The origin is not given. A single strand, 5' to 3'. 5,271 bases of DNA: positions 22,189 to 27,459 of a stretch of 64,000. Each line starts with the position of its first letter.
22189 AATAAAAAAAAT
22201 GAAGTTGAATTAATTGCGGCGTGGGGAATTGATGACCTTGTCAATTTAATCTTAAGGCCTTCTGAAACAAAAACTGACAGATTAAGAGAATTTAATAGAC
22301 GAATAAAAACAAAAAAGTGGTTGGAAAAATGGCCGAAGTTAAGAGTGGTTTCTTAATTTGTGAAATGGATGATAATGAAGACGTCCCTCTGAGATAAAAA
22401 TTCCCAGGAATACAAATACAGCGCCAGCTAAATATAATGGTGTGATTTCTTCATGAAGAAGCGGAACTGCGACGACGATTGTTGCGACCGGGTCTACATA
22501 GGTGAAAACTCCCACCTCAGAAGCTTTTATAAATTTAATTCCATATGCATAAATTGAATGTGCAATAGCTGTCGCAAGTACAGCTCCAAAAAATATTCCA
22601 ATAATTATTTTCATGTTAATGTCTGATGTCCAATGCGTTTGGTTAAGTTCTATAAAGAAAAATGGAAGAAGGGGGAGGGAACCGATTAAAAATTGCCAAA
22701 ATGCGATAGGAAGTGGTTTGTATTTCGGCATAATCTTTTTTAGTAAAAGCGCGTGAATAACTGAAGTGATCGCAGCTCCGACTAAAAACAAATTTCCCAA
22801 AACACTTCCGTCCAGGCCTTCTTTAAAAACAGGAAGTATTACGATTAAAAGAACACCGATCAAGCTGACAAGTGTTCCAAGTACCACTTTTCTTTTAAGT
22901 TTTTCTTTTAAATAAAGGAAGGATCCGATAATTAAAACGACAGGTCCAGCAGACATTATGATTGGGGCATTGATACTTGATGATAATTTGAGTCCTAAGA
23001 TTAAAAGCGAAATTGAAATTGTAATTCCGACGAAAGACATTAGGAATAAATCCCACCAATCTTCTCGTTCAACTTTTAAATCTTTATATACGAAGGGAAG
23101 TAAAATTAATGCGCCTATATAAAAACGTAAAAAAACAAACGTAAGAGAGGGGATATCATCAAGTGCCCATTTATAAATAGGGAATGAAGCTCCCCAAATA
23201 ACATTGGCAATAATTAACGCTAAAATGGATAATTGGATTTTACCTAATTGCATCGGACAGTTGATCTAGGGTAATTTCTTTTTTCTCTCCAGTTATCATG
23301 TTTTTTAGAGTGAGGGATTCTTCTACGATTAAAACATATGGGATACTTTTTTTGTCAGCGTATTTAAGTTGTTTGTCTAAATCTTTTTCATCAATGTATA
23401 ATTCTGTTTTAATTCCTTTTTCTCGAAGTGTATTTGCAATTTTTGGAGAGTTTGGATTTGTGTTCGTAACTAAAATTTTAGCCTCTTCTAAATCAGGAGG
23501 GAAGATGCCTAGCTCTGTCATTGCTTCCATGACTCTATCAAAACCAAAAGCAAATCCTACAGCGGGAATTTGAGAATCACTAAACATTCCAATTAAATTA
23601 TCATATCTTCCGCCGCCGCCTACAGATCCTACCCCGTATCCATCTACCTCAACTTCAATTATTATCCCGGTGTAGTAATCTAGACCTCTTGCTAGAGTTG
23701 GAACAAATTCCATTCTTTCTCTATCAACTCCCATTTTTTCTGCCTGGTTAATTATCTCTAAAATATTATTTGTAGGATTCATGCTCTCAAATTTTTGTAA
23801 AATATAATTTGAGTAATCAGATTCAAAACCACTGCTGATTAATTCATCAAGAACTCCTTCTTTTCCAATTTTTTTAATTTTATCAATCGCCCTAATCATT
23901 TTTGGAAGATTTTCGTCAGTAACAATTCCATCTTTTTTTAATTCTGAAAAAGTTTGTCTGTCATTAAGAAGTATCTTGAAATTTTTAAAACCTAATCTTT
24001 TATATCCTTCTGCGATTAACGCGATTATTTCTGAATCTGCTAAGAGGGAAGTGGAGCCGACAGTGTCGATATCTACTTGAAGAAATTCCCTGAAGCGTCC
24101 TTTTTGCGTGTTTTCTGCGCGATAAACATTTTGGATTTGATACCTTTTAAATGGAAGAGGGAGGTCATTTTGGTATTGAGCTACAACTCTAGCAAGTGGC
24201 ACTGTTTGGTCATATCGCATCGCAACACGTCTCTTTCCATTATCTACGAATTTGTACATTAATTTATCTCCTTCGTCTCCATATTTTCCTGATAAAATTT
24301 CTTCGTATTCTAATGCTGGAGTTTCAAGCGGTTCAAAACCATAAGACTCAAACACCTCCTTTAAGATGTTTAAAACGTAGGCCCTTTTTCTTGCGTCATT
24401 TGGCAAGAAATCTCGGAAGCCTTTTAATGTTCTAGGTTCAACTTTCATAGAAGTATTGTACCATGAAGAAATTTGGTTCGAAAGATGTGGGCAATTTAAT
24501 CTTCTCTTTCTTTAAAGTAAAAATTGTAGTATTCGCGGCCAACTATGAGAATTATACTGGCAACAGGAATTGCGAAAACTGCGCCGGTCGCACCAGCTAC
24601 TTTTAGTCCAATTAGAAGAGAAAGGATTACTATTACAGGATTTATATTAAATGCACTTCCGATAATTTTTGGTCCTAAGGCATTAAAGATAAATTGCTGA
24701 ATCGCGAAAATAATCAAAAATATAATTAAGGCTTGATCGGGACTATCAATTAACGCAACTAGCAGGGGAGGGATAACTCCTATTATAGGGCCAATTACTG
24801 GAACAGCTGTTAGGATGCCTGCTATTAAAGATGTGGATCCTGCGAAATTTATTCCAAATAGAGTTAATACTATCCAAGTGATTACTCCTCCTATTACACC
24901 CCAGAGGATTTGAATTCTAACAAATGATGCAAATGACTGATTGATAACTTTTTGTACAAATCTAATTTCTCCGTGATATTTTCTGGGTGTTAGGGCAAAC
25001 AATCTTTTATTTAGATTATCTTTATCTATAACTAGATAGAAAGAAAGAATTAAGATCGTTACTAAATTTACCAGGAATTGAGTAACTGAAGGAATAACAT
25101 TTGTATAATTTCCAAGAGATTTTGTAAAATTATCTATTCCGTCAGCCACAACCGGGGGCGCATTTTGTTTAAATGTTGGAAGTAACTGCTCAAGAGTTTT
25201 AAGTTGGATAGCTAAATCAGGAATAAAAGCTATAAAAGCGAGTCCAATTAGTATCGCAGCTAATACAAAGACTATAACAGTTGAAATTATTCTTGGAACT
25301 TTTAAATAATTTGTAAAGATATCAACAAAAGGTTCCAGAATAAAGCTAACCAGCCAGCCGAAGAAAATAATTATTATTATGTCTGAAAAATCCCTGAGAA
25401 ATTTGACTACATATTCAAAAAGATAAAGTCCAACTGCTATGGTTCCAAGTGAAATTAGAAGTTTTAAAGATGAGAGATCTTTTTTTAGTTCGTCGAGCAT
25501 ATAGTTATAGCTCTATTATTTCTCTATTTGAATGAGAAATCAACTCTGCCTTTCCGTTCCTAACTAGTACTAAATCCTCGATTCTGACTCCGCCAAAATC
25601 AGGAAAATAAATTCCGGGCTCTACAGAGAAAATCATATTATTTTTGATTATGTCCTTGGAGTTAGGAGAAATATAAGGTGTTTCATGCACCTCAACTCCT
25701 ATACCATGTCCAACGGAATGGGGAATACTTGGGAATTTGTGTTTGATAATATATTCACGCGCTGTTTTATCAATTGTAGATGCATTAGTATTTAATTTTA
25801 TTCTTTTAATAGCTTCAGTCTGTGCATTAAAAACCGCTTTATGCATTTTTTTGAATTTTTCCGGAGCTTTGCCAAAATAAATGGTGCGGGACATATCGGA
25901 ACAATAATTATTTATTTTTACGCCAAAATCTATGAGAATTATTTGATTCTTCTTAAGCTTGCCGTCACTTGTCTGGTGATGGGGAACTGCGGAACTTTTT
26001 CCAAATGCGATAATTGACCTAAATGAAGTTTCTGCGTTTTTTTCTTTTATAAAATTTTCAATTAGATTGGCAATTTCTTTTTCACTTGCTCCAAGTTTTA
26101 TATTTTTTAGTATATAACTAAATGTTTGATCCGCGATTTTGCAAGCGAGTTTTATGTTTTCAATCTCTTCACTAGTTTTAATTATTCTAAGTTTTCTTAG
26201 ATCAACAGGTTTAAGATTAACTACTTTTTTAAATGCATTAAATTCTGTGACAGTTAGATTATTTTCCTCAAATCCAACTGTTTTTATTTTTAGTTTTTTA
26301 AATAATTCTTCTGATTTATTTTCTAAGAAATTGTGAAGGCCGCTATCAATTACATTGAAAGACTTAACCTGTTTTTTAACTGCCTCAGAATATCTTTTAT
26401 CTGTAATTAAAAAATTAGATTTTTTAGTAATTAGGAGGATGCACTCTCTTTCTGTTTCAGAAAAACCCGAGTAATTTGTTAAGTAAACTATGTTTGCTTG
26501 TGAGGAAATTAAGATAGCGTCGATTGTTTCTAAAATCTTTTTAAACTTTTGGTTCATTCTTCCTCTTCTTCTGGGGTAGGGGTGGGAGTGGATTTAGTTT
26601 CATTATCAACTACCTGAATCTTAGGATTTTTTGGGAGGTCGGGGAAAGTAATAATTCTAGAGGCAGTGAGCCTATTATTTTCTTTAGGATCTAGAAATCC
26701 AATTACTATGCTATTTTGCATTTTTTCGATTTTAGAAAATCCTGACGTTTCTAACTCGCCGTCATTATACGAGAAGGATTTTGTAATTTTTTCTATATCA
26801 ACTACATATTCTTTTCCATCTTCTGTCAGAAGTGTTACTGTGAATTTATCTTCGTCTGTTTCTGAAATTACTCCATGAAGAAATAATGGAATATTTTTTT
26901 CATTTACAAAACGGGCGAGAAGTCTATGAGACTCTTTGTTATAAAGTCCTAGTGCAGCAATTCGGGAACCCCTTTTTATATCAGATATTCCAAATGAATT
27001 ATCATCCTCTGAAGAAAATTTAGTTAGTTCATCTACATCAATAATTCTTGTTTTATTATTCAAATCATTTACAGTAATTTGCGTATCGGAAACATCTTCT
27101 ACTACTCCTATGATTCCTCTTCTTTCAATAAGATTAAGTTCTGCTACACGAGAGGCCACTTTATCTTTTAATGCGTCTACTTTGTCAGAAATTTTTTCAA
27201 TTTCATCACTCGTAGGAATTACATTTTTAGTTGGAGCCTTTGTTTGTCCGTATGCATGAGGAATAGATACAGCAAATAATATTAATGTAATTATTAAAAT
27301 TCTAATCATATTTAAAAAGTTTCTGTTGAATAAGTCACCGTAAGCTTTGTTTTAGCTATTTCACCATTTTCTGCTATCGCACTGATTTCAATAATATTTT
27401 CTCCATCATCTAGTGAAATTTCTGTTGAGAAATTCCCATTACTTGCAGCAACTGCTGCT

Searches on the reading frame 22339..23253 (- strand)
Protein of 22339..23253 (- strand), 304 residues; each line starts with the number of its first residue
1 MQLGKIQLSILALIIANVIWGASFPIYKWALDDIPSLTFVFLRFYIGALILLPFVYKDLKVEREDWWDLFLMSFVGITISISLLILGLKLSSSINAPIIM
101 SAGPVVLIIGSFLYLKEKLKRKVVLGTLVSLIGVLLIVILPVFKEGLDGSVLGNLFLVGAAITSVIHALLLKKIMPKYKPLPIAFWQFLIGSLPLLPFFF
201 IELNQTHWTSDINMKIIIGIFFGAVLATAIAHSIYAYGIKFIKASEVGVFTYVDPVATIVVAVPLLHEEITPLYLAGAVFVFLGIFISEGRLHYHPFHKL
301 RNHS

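Call 58: search_protein_families(library=pfam, proteins=[window:22339-23253:-], max_evalue=0.0001)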
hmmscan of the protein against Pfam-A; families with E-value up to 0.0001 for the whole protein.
window:22339-23253:- (304 aa): 1 family
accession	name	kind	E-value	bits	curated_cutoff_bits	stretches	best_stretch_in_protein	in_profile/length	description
PF00892.27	EamA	-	1.4e-48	165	28.2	2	9-138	3-134/135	EamA-like transporter family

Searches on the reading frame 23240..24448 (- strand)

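Call 58: search_protein_families(library=pfam, proteins=[window:23240-24448:-], max_evalue=0.0001)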
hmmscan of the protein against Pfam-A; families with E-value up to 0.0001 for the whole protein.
window:23240-24448:- (402 aa): 4 families
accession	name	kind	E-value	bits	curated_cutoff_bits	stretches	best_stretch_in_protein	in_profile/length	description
PF13393.11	tRNA-synt_His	-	2.4e-42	145.7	25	1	10-305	1-307/308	Histidyl-tRNA synthetase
PF00587.30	tRNA-synt_2b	-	2.4e-10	41.2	29.3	1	65-184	1-128/179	tRNA synthetase class II core domain (G, H, P, S and T)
PF03129.25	HGTP_anticodon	-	4.9e-10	39.9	21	1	333-402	17-92/94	Anticodon binding domain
PF00152.25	tRNA-synt_2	-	7e-08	32.3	25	0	6-143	9-131/308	tRNA synthetases class II (D, K and N)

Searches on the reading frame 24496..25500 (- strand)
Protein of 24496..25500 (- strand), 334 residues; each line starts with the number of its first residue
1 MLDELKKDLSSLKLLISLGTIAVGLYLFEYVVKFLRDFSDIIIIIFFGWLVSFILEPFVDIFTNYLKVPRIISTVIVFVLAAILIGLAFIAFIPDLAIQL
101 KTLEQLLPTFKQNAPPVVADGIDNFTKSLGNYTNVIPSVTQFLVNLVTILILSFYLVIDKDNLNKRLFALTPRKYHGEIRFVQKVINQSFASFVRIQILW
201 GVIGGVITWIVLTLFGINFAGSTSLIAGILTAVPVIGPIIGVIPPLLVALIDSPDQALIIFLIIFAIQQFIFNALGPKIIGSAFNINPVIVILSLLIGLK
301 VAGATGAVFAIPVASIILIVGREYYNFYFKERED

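Call 58: search_protein_families(library=pfam, proteins=[window:24496-25500:-], max_evalue=0.0001)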
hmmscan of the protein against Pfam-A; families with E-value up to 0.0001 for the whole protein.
window:24496-25500:- (334 aa): 1 family
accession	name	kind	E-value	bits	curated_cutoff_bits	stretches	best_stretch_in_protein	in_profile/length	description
PF01594.21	AI-2E_transport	-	4e-47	161.4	34.3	2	126-320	126-322/327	AI-2E family transporter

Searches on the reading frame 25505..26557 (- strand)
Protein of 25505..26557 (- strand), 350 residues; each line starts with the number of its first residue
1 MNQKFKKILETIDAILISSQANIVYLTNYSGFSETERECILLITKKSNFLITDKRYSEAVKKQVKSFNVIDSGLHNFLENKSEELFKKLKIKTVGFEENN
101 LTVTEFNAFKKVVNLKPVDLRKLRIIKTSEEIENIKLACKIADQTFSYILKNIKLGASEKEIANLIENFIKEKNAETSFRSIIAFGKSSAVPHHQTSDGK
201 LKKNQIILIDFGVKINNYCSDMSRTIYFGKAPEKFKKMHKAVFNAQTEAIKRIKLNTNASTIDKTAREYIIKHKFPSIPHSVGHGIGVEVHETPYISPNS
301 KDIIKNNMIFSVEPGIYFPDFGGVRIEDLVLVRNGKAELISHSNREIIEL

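Call 58: search_protein_families(library=pfam, proteins=[window:25505-26557:-], max_evalue=0.0001)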
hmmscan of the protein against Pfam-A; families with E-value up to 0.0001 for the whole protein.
window:25505-26557:- (350 aa): 2 families
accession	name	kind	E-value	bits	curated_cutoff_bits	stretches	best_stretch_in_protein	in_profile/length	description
PF00557.29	Peptidase_M24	-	6.2e-63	212.8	23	1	133-333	1-207/208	Metallopeptidase family M24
PF01321.24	Creatinase_N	-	6.6e-17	62.7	22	1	11-125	13-127/128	Creatinase/Prolidase N-terminal domain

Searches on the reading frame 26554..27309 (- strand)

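Call 58: search_protein_families(library=pfam, proteins=[window:26554-27309:-], max_evalue=0.0001)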
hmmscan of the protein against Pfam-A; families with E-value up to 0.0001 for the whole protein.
window:26554-27309:- (251 aa): 1 family
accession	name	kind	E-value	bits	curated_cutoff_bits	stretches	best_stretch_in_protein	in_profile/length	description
PF18914.6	DUF5666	-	2.3e-05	25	27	0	68-133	2-57/60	Domain of unknown function (DUF5666)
